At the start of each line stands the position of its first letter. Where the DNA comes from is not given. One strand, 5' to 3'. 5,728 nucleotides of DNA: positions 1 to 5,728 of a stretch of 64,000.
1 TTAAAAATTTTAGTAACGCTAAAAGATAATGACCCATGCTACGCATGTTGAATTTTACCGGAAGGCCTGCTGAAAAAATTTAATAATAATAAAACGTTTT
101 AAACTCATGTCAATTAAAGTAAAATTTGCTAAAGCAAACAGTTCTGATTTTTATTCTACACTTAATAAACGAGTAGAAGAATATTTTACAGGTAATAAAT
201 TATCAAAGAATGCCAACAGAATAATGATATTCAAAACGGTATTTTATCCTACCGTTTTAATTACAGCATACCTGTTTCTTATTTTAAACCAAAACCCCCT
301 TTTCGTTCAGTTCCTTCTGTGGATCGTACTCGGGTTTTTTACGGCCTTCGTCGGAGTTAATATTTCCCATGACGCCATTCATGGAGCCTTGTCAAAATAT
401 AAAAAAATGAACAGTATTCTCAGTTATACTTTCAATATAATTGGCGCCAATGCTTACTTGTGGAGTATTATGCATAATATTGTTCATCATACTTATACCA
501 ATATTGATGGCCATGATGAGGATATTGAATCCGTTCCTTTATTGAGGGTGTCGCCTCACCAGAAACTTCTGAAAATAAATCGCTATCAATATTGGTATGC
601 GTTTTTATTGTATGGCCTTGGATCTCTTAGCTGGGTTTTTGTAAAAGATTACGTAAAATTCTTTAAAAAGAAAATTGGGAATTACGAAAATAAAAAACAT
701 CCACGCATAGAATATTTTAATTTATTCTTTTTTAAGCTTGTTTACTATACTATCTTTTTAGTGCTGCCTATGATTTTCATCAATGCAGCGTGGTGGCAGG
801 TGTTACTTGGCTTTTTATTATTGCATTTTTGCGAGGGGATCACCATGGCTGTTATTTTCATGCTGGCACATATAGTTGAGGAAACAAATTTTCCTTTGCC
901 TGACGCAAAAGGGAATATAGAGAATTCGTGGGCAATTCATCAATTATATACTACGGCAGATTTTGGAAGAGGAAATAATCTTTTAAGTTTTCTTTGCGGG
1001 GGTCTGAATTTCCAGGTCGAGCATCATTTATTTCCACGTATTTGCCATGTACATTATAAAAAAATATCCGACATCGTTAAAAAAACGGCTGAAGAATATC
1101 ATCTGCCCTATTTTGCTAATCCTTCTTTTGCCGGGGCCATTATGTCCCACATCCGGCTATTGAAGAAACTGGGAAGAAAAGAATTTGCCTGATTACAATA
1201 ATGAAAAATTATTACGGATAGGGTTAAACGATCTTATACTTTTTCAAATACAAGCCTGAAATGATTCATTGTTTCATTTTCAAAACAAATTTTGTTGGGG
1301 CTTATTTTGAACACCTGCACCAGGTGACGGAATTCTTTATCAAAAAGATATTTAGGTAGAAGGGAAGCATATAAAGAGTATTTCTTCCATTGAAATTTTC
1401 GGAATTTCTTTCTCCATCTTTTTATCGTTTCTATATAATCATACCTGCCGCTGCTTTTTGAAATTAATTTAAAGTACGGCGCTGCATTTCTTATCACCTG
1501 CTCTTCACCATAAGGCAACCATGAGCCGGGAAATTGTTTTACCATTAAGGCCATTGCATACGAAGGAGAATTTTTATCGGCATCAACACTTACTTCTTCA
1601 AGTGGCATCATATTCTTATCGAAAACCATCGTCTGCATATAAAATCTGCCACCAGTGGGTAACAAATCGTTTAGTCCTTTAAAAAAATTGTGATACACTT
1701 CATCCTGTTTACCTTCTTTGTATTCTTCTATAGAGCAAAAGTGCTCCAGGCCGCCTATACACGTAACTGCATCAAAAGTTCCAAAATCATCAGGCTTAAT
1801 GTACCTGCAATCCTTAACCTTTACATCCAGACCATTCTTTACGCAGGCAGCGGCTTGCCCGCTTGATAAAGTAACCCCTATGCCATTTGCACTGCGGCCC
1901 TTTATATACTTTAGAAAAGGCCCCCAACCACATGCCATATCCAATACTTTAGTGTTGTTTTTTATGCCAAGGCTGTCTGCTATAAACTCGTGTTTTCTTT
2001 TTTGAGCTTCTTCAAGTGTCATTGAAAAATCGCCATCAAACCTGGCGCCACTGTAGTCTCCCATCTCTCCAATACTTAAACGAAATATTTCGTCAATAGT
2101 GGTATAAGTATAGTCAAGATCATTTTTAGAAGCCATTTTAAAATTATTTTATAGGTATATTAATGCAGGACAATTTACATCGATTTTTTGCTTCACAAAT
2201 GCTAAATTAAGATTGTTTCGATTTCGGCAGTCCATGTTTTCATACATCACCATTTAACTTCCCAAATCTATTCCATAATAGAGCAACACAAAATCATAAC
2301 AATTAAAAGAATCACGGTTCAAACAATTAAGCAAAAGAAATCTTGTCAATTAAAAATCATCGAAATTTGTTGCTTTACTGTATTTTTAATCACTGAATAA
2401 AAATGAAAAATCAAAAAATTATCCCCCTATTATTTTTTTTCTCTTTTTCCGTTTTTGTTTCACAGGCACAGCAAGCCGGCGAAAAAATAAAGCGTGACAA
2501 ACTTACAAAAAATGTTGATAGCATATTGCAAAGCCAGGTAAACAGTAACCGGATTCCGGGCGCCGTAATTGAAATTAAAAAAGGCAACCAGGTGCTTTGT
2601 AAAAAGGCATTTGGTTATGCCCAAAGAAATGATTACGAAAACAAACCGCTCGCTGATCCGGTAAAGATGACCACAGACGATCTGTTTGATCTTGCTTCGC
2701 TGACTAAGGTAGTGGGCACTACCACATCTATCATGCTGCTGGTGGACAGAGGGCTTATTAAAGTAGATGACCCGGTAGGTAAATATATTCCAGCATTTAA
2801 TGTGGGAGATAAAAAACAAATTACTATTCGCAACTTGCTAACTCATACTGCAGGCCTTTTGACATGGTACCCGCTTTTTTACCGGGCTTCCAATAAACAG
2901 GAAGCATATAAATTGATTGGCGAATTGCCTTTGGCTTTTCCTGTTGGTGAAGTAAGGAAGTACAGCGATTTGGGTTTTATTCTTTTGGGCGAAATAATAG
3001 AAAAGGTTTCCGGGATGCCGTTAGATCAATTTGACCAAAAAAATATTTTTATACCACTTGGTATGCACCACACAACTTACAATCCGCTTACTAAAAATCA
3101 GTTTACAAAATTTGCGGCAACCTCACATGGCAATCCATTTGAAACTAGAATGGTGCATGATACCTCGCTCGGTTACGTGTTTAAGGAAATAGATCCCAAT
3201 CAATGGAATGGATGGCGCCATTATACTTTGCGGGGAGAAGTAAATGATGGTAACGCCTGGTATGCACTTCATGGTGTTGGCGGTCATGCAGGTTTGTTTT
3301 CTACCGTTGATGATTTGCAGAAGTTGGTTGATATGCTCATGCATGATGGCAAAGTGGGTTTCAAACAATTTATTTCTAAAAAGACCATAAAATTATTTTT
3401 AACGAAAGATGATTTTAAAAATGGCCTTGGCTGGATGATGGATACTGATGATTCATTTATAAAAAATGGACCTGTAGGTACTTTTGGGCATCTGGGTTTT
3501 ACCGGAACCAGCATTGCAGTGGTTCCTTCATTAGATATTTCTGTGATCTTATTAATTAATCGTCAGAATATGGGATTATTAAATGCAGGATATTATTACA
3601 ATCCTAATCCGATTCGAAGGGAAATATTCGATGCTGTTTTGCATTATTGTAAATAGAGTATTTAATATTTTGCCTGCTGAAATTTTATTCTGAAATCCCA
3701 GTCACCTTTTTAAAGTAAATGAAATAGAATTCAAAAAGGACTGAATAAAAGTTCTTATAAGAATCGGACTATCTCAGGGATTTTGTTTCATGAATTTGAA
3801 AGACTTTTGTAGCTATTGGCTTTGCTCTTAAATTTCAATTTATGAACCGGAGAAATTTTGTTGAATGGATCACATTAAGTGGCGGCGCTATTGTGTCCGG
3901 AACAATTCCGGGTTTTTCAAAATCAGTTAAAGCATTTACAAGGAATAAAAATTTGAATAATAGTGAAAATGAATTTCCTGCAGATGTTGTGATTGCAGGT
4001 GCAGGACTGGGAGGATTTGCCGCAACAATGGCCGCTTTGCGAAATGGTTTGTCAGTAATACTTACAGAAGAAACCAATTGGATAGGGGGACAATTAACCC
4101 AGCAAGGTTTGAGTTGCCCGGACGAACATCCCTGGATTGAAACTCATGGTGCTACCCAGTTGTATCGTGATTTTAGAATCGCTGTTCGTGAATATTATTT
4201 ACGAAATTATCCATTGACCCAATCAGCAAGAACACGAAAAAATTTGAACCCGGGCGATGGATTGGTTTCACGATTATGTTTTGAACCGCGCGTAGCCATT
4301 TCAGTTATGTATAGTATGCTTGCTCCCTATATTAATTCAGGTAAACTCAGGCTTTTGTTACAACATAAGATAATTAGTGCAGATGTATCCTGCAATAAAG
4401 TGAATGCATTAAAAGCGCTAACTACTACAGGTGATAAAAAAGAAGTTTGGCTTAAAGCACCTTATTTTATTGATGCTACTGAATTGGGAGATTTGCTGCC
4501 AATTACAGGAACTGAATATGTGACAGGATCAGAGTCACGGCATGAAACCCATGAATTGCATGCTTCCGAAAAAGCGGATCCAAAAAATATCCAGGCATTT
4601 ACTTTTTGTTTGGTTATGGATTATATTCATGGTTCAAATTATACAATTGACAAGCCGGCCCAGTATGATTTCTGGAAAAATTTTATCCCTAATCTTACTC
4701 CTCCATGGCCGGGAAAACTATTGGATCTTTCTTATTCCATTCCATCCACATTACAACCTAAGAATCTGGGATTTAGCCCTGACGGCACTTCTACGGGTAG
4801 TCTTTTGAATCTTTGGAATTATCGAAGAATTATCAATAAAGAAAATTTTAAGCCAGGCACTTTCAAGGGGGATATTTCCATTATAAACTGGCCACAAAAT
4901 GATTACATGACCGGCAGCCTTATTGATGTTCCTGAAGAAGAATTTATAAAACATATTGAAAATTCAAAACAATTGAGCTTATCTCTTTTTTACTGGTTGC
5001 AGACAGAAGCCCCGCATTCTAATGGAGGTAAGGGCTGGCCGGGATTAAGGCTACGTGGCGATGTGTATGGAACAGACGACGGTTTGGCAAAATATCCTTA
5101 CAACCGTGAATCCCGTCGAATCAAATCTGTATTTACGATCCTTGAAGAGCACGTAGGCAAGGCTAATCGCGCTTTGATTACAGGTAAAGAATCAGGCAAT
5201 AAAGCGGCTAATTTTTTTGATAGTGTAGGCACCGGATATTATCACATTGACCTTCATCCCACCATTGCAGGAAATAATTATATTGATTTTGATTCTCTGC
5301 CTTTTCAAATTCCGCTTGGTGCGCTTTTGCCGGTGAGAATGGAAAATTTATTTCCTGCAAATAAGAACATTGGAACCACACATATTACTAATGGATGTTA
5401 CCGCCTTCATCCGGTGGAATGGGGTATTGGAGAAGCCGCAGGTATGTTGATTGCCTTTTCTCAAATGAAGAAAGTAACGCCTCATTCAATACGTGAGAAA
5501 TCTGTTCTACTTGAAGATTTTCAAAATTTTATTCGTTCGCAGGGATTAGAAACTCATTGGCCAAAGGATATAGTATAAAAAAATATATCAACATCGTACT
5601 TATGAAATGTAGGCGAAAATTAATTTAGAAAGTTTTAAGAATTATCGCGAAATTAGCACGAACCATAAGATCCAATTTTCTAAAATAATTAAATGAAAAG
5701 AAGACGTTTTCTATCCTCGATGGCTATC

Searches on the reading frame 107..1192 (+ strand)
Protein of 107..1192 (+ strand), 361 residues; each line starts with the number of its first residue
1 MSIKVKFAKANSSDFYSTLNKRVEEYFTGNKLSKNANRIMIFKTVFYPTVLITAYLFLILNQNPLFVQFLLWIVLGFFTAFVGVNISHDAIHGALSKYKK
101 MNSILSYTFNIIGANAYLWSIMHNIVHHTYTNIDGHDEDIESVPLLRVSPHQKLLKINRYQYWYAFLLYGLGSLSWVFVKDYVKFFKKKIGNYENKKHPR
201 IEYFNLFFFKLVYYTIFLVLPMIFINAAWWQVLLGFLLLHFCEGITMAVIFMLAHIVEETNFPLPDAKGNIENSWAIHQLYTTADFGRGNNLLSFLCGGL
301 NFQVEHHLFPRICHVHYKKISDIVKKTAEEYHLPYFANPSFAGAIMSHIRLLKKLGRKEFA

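Call 69: search_protein_families(library=pfam, proteins=[window:107-1192:+], max_evalue=0.0001)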
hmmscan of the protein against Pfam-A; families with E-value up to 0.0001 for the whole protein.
window:107-1192:+ (361 aa): 1 family
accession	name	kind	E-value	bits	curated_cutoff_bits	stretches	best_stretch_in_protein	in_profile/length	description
PF00487.30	FA_desaturase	-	3.7e-36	125.6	29.7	1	67-337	4-251/253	Fatty acid desaturase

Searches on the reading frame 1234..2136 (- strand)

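Call 69: search_protein_families(library=pfam, proteins=[window:1234-2136:-], max_evalue=0.0001)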
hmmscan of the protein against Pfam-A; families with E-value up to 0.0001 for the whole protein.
window:1234-2136:- (300 aa): 5 families
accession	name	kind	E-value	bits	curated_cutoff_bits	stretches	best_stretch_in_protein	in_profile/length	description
PF02353.26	CMAS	-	5.5e-30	105.1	27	1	6-248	9-236/273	Mycolic acid cyclopropane synthetase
PF13649.12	Methyltransf_25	-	1.7e-06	29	27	1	64-137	1-80/97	Methyltransferase domain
PF13489.12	Methyltransf_23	-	2.4e-06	27.8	27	1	50-170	11-119/164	Methyltransferase domain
PF07021.18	MetW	-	6.2e-06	26.4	21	1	58-110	11-64/193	Methionine biosynthesis protein MetW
PF08241.18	Methyltransf_11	-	1.5e-05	26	21.2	1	65-138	1-74/95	Methyltransferase domain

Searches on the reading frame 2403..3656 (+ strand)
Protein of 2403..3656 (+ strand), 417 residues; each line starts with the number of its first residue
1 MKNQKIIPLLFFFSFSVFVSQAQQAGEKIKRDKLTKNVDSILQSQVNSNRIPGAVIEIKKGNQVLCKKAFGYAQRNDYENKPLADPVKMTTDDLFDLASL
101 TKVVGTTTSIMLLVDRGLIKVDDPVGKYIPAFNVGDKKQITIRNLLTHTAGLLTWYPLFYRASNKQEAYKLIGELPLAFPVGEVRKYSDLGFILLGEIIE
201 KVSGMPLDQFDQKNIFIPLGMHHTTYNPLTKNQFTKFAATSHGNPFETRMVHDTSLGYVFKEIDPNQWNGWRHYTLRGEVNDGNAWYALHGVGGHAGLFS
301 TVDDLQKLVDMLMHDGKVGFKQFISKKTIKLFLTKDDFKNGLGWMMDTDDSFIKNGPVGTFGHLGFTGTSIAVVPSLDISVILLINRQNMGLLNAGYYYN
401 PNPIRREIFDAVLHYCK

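Call 69: search_protein_families(library=pfam, proteins=[window:2403-3656:+], max_evalue=0.0001)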
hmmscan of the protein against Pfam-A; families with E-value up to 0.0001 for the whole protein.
window:2403-3656:+ (417 aa): 1 family
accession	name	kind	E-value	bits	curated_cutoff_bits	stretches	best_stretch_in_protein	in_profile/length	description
PF00144.29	Beta-lactamase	-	3.7e-62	210.8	27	1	38-389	1-312/329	Beta-lactamase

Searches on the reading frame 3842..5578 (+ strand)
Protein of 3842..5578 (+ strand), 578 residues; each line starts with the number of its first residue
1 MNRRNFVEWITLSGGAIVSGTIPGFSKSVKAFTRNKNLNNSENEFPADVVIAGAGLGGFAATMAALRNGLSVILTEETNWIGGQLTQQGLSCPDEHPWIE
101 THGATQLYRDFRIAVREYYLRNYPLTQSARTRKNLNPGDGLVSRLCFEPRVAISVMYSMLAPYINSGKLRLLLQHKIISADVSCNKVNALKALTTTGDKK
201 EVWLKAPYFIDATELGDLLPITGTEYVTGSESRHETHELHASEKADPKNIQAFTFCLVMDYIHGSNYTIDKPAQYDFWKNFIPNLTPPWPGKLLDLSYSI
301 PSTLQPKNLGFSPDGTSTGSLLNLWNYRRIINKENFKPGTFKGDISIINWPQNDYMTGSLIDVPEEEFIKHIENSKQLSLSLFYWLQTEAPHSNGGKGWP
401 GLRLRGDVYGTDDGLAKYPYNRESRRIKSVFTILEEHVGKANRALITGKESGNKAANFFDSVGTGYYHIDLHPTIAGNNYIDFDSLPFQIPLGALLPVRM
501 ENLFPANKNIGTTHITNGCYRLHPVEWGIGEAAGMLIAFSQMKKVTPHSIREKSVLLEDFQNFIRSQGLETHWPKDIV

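Call 69: search_protein_families(library=pfam, proteins=[window:3842-5578:+], max_evalue=0.0001)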
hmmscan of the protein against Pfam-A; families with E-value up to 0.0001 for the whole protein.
window:3842-5578:+ (578 aa): 1 family
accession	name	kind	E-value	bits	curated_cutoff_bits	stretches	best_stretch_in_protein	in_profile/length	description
PF12831.13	FAD_oxidored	-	1.9e-88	298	27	1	48-557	1-409/416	FAD dependent oxidoreductase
